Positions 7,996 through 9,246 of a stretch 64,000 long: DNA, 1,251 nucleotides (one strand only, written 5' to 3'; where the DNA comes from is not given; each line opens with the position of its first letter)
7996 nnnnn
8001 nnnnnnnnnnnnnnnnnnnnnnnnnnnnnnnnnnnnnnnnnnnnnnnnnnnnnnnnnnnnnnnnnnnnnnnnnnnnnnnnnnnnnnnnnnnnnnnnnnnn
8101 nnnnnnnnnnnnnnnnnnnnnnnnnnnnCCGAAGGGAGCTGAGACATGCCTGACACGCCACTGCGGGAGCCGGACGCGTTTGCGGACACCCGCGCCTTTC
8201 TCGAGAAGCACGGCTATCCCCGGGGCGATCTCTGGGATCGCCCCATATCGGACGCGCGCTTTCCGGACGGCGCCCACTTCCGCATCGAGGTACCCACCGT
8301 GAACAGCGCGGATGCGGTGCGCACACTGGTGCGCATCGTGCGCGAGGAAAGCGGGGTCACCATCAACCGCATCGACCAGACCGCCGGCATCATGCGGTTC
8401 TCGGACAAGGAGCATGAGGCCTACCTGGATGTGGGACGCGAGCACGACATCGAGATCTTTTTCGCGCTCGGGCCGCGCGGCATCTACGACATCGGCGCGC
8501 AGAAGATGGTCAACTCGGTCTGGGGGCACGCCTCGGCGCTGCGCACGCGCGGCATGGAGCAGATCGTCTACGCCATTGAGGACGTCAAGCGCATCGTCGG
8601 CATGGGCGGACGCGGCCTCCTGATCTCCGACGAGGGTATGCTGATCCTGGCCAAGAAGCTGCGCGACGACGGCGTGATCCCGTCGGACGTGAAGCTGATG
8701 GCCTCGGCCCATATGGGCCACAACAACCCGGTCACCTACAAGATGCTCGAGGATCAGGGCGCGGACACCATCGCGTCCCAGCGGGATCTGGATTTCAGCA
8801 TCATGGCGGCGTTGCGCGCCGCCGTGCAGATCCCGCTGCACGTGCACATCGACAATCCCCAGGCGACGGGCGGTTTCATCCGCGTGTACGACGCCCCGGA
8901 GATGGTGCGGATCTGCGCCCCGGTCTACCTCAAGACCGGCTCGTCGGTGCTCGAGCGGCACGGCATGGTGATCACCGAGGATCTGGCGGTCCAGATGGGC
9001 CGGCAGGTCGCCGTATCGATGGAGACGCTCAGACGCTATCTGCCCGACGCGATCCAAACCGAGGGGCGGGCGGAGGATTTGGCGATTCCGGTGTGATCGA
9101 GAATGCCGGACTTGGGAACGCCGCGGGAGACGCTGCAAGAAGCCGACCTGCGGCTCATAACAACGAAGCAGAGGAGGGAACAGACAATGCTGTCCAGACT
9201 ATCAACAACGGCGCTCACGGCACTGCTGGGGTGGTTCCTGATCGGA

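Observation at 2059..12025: A hydantoinase B, omega-aminotransferase, hydantoinase A operon with GntR regulator and TRAP transporter resembles ATP-dependent lactamase (caprolactamase-type) catabolic loci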

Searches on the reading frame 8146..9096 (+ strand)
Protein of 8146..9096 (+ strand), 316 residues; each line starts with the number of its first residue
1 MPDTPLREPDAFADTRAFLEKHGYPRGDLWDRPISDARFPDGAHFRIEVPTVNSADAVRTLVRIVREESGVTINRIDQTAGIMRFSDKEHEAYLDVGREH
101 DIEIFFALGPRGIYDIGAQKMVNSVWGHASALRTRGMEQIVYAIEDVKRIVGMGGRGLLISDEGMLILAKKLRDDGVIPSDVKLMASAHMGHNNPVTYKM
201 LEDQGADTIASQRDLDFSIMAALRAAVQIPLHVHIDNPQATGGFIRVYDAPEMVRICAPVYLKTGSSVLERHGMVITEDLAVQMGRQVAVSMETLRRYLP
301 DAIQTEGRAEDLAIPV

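Call 11: search_protein_families(library=pfam, proteins=[window:8146-9096:+], max_evalue=0.01)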
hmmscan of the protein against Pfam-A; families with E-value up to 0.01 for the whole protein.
window:8146-9096:+ (316 aa): 0 families

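Call 12: search_protein_families(library=ncbifam, proteins=[window:8146-9096:+], max_evalue=0.01)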
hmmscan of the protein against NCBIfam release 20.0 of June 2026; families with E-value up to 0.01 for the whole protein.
window:8146-9096:+ (316 aa): 0 families

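Call 16: search_solved_structures(query=window:8146-9096:+, max_evalue=10)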
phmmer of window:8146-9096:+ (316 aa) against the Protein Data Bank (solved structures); distinct sequences matched with E-value up to 10: 2.
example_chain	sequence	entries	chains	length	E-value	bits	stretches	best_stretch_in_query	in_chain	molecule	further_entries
3ugm_A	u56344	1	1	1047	0.78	12.2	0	269-314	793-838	TAL effector AvrBs3/PthA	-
3rj2_X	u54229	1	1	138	1.1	11.7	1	201-259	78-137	Putative uncharacterized protein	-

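Call 18: find_homologous_proteins(query=window:8146-9096:+, max_evalue=0.001)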
Query window:8146-9096:+ (316 aa): 1606 proteins with E <= 0.001 among 4751 candidates; the best 120 are listed.
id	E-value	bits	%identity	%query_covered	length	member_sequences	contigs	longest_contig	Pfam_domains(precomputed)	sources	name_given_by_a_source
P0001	4.8e-207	704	100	100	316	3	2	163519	-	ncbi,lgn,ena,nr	ncbi:MAG: peptidase [Alphaproteobacteria bacterium]|nr:peptidase [Alphaproteobacteria bacterium]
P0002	2.8e-177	606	84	100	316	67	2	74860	-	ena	-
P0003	4.0e-175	599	83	100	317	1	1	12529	-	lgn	-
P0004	1.2e-174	598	84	100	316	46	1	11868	-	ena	-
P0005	3.5e-173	593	85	97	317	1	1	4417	-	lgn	-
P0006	6.4e-173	592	82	100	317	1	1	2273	-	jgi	jgi:hypothetical protein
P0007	1.3e-171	588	82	100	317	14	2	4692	-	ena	-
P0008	1.7e-170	584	80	100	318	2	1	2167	-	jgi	jgi:hypothetical protein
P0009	1.8e-170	584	81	100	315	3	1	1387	-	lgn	-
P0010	2.3e-170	584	81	100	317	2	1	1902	-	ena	-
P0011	6.4e-169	579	81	100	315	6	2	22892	-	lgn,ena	-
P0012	1.2e-168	578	81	100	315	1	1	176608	-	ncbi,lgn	-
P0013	3.9e-166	570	79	100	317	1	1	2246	-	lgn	-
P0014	8.4e-166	569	81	100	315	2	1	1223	-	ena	-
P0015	6.4e-165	566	78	100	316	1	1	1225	-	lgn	-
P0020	2.5e-162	557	81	97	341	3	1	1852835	-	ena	-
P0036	6.3e-152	523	75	97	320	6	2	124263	-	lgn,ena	-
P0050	1.7e-106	374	57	94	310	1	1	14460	-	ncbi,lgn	-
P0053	7.7e-106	372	55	97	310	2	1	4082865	-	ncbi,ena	-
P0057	5.3e-97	343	50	96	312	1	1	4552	PF01136.26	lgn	-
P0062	3.8e-92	327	50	96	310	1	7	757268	-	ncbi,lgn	ncbi:MAG: U32 family peptidase [Zestosphaera sp.]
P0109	1.1e-87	312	48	95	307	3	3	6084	PF01136.26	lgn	-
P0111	1.2e-87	312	49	97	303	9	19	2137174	-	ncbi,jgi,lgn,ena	jgi:hypothetical protein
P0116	2.8e-87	311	51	97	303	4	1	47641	PF01136.26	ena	-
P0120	3.8e-87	310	48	96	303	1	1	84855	-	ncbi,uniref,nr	ncbi:hypothetical protein [Acetomicrobium sp. UBA5826]|uniref:hypothetical protein n=1 Tax=Acetomicr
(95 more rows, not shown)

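Call 19: find_encoding_contigs(protein=P0111, flank=10000, max_places=6)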
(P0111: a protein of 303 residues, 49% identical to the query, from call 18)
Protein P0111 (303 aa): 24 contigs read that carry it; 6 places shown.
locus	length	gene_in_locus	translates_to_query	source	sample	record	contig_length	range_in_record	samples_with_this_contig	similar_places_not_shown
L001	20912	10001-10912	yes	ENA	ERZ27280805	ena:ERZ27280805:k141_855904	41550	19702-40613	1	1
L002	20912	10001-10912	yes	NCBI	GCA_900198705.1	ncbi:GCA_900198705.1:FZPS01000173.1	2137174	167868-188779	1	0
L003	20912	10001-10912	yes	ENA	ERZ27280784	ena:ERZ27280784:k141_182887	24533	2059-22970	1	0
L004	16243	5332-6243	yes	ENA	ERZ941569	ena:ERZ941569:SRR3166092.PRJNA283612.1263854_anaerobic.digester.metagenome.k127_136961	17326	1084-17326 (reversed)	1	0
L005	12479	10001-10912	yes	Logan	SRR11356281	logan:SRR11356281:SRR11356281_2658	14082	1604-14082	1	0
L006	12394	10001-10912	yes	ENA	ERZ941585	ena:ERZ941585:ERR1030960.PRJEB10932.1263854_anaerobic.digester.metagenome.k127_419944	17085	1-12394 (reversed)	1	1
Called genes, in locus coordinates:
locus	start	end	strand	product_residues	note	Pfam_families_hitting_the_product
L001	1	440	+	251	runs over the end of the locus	PF01177:Asp_Glu_race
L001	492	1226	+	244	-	-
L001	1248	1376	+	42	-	-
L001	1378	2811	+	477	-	PF00474:SSF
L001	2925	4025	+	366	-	PF02746:MR_MLE_N, PF13378:MR_MLE_C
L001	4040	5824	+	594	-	PF04389:Peptidase_M28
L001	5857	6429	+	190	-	PF00881:Nitroreductase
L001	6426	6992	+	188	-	PF14512:TM1586_NiRdase (faint), PF00881:Nitroreductase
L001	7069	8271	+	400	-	PF01244:Peptidase_M19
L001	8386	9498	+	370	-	PF04389:Peptidase_M28, PF01546:Peptidase_M20, PF05343:Peptidase_M42 (weak), PF07687:M20_dimer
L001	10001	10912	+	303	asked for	-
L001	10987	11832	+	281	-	PF05681:Fumerase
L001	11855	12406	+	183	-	PF05683:Fumerase_C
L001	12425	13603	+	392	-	PF00390:malic, PF00208:ELFV_dehydrog (weak), PF03949:Malic_M, PF01488:Shikimate_DH (faint)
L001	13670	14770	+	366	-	PF00266:Aminotran_5, PF01053:Cys_Met_Meta_PP (weak)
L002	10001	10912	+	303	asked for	-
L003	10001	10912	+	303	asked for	-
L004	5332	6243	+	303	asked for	-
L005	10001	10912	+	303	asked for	-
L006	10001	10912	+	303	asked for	-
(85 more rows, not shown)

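Call 20: find_encoding_contigs(protein=P0062, flank=10000, max_places=3)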
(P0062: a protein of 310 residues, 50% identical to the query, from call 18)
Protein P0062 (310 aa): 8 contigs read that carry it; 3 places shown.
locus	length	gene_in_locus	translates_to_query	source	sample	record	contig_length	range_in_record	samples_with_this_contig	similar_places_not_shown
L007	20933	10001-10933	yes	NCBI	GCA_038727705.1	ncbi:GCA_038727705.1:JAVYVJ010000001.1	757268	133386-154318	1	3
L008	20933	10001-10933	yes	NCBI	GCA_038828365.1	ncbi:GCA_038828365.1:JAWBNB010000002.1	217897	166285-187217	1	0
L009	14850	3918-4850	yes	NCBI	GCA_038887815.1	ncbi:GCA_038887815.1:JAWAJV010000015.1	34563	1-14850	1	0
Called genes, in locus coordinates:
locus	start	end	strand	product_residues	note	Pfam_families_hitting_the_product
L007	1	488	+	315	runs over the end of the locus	PF01073:3Beta_HSD, PF01370:Epimerase, PF02719:Polysacc_synt_2, PF04321:RmlD_sub_bind, PF07993:NAD_binding_4, PF08659:KR (weak), PF16363:GDP_Man_Dehyd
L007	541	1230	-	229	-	PF01487:DHquinase_I (weak)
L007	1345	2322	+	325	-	PF08240:ADH_N, PF16912:Glu_dehyd_C, PF00107:ADH_zinc_N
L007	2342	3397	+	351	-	PF02615:Ldh_2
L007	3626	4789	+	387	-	PF03480:DctP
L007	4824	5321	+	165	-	PF04290:DctQ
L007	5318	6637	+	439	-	PF06808:DctM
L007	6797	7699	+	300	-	PF01144:CoA_trans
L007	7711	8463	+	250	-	PF01144:CoA_trans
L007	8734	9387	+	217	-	PF00881:Nitroreductase, PF14512:TM1586_NiRdase (weak)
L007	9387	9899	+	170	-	PF27323:RdxA_C (weak)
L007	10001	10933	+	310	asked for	-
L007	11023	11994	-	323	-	PF00389:2-Hacid_dh, PF03807:F420_oxidored (faint), PF03446:NAD_binding_2 (faint), PF02826:2-Hacid_dh_C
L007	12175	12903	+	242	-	PF03972:MmgE_PrpD_N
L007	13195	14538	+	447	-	PF00390:malic, PF03949:Malic_M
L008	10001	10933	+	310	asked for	-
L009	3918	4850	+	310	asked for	-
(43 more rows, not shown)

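Call 21: find_encoding_contigs(protein=P0053, flank=10000, max_places=3)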
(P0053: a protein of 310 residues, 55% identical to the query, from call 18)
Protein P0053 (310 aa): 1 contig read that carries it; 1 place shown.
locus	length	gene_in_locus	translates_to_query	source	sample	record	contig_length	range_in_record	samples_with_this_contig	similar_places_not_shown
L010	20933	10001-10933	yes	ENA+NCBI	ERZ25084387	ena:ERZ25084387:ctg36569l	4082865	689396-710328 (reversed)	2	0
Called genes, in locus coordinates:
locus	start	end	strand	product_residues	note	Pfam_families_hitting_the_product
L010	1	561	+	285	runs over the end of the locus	PF00753:Lactamase_B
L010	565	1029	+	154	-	PF10027:DUF2269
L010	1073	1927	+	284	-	PF00581:Rhodanese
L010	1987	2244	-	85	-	PF02452:PemK_toxin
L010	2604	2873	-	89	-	-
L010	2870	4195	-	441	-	PF01425:Amidase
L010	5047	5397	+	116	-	-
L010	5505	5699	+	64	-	-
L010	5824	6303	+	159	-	PF13276:HTH_21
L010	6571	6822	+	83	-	-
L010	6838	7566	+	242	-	PF00665:rve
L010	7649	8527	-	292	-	PF01418:HTH_6, PF01380:SIS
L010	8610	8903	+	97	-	-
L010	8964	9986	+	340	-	PF00202:Aminotran_3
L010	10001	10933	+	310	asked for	-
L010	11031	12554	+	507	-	PF00171:Aldedh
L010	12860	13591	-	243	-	PF02463:SMC_N (faint), PF00005:ABC_tran, PF13304:AAA_21 (weak)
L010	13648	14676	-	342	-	PF02653:BPD_transp_2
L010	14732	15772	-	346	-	PF13407:Peripla_BP_4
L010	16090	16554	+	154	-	-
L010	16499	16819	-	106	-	-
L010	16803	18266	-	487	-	PF00999:Na_H_Exchanger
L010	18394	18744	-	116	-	-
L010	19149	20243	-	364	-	PF01266:DAO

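Call 25: find_related_loci(query=A1, collection=genome_contigs, flank=10000)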
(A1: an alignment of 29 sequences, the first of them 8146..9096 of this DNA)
Query A1 (316 aa) in genome_contigs; peptide patterns used: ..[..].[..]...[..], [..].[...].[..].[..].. (x = any residue, [..] = any of these).
25 stretches matched a pattern; 10 encode a relative of the query (tblastn E <= 1e-3); 10 distinct loci.
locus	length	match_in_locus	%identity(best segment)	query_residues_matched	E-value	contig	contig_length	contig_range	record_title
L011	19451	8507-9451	79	1-316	8e-174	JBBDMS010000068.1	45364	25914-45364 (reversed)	MAG: Dongiaceae bacterium isolate LejiaB_64_15 Lejia_B_989_length_45364_cov_8, whole genome shotgun sequence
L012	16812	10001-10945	78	1-316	2e-173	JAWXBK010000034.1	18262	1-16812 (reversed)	MAG: Rhodospirillaceae bacterium isolate MP6IB1.145 k99_320499, whole genome shotgun sequence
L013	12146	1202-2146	77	1-316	6e-169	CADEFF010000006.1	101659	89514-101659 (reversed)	MAG: uncultured Rhodospirillaceae bacterium isolate Rhodospirillaceae sp. RBC011 genome assembly, contig: MAG011_6, whol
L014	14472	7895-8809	76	12-316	2e-165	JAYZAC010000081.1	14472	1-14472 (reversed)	MAG: bacterium isolate XB_MAG1174 DB_MAG1174_0081, whole genome shotgun sequence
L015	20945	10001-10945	81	1-316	2e-176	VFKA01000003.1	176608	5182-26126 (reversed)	MAG: Rhodospirillales bacterium isolate Bin_16_5 c_000003182020, whole genome shotgun sequence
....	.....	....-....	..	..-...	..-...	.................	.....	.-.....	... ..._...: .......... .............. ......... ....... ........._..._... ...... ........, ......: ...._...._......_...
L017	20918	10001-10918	55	12-316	7e-113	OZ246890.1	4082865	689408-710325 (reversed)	MAG: Acidimicrobiia bacterium isolate cb841b48-16cd-465e-8cff-7e5597cbbcdd genome assembly, chromosome: 1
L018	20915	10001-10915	87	12-316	0e+0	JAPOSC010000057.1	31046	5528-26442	MAG: Thiotrichales bacterium isolate CAR2_bin_14 NODE_459_length_31046_cov_51.355, whole genome shotgun sequence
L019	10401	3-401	80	184-316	1e-70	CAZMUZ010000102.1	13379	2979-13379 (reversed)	MAG TPA_asm: uncultured Rhodospirillaceae bacterium isolate binchicken_co199_93 genome assembly, contig: NODE_3266_lengt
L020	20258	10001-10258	76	227-312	3e-42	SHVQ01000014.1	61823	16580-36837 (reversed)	MAG: Rhodospirillales bacterium isolate Baikal-deep-G42 BACOMB-C1745, whole genome shotgun sequence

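Call 28: find_encoding_contigs(protein=P0012, flank=10000, max_places=2)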
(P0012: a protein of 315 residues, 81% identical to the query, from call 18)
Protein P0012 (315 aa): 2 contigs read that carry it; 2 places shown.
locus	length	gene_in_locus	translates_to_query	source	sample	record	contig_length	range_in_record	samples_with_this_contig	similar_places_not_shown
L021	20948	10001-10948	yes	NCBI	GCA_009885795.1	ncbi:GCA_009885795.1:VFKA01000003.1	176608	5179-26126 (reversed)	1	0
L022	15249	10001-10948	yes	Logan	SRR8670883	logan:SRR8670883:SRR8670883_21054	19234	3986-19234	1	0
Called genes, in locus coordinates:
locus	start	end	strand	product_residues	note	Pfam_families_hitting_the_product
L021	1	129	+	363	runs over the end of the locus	PF01547:SBP_bac_1, PF13416:SBP_bac_8, PF13343:SBP_bac_6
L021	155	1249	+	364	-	PF00005:ABC_tran, PF08402:TOBE_2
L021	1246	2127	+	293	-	PF00528:BPD_transp_1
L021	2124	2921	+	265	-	PF00528:BPD_transp_1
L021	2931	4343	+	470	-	PF01425:Amidase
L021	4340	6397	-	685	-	PF00724:Oxidored_FMN, PF00070:Pyr_redox (faint), PF00890:FAD_binding_2 (weak), PF01266:DAO (weak), PF07992:Pyr_redox_2, PF12831:FAD_oxidored (weak), PF13450:NAD_binding_8, PF22620:OYE-like_second_a-b (weak), +1 more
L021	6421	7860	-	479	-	PF00171:Aldedh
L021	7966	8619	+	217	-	PF00392:GntR, PF07729:FCD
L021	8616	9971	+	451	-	PF00202:Aminotran_3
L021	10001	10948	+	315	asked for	-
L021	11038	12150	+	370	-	PF13640:2OG-FeII_Oxy_3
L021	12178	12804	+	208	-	PF13417:GST_N_3, PF13409:GST_N_2, PF00043:GST_C (weak), PF13410:GST_C_2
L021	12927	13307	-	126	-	-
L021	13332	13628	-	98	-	PF09907:HigB_toxin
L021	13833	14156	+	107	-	PF09907:HigB_toxin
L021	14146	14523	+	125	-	-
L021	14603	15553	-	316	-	PF01633:Choline_kinase, PF01636:APH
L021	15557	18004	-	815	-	PF00890:FAD_binding_2 (weak), PF01266:DAO, PF01494:FAD_binding_3 (faint), PF07992:Pyr_redox_2 (faint), PF16350:FAO_M, PF01571:GCV_T, PF08669:GCV_T_C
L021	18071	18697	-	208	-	PF27545:CsoS1D_N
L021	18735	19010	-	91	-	PF00936:BMC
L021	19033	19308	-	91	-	PF03319:EutN_CcmL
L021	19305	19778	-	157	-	-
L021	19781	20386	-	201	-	PF27545:CsoS1D_N, PF00936:BMC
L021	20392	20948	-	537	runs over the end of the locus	PF00171:Aldedh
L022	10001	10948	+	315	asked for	-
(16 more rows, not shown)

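Call 29: find_encoding_contigs(protein=P0020, flank=10000, max_places=2)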
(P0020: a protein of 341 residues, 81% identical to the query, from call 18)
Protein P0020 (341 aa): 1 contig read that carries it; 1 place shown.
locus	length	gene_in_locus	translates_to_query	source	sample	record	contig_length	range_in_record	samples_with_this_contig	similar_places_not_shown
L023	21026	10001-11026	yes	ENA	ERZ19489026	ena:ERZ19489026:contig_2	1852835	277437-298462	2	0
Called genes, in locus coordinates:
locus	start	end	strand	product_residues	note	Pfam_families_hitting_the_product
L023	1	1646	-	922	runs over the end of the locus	PF13510:Fer2_4, PF13183:Fer4_8 (weak), PF13237:Fer4_10 (weak), PF22117:Fer4_Nqo3, PF12838:Fer4_7, PF04879:Molybdop_Fe4S4, PF00384:Molybdopterin, PF01568:Molydop_binding, +3 more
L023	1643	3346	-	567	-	PF01257:2Fe-2S_thioredx, PF01512:Complex1_51K, PF10531:SLBB (weak), PF10589:NADH_4Fe-4S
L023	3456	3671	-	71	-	PF12073:DUF3553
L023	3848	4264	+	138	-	PF21157:DksA_N, PF01258:zf-dskA_traR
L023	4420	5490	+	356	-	PF00154:RecA_N, PF08423:Rad51, PF06745:ATPase (weak), PF27531:MT3502_N (weak), PF21096:RecA_C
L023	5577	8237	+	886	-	PF01411:tRNA-synt_2c, PF07973:tRNA_SAD, PF02272:DHHA1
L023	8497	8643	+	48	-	-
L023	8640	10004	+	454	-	PF00202:Aminotran_3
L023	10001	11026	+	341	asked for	-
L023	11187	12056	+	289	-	PF00497:SBP_bac_3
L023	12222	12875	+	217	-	PF00528:BPD_transp_1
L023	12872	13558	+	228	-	PF00528:BPD_transp_1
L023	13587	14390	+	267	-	PF13191:AAA_16 (weak), PF00005:ABC_tran, PF02463:SMC_N (faint), PF13304:AAA_21 (faint)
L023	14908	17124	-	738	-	PF13385:Laminin_G_3, PF20254:DMFA2_C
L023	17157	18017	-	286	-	PF00528:BPD_transp_1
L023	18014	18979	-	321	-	PF19300:BPD_transp_1_N, PF00528:BPD_transp_1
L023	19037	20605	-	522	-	PF00496:SBP_bac_5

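Call 30: find_encoding_contigs(protein=P0036, flank=10000, max_places=2)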
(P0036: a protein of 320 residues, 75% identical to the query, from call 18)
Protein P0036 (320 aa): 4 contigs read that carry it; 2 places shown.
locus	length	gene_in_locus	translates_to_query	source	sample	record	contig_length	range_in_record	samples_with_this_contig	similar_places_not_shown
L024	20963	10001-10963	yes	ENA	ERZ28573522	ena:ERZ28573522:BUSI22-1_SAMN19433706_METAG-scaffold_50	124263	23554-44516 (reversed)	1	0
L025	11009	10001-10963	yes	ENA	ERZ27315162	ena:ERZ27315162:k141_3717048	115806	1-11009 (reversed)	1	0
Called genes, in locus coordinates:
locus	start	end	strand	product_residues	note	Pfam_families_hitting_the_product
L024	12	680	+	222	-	PF07589:PEP_exosort_dom (weak)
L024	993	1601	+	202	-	-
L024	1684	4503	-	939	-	PF00211:Guanylate_cyc, PF25872:HTH_77, PF17874:TPR_MalT (faint), PF13374:TPR_10 (faint), PF13424:TPR_12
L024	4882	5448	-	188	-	PF04366:Ysc84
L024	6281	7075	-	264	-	PF00034:Cytochrom_C (faint), PF13442:Cytochrome_CBB3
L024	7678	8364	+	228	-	PF00392:GntR, PF07729:FCD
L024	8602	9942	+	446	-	PF00202:Aminotran_3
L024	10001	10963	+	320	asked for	-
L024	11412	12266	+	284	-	PF00497:SBP_bac_3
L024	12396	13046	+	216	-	PF00528:BPD_transp_1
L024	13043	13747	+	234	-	PF00528:BPD_transp_1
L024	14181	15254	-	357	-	PF02668:TauD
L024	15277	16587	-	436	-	PF01590:GAF, PF00211:Guanylate_cyc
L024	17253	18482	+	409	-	PF01569:PAP2 (faint), PF22778:VCPO_2nd (weak)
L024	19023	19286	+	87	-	PF01527:HTH_Tnp_1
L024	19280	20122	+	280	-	PF13276:HTH_21, PF00665:rve, PF13683:rve_3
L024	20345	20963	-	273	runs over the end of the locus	PF00528:BPD_transp_1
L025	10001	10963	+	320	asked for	-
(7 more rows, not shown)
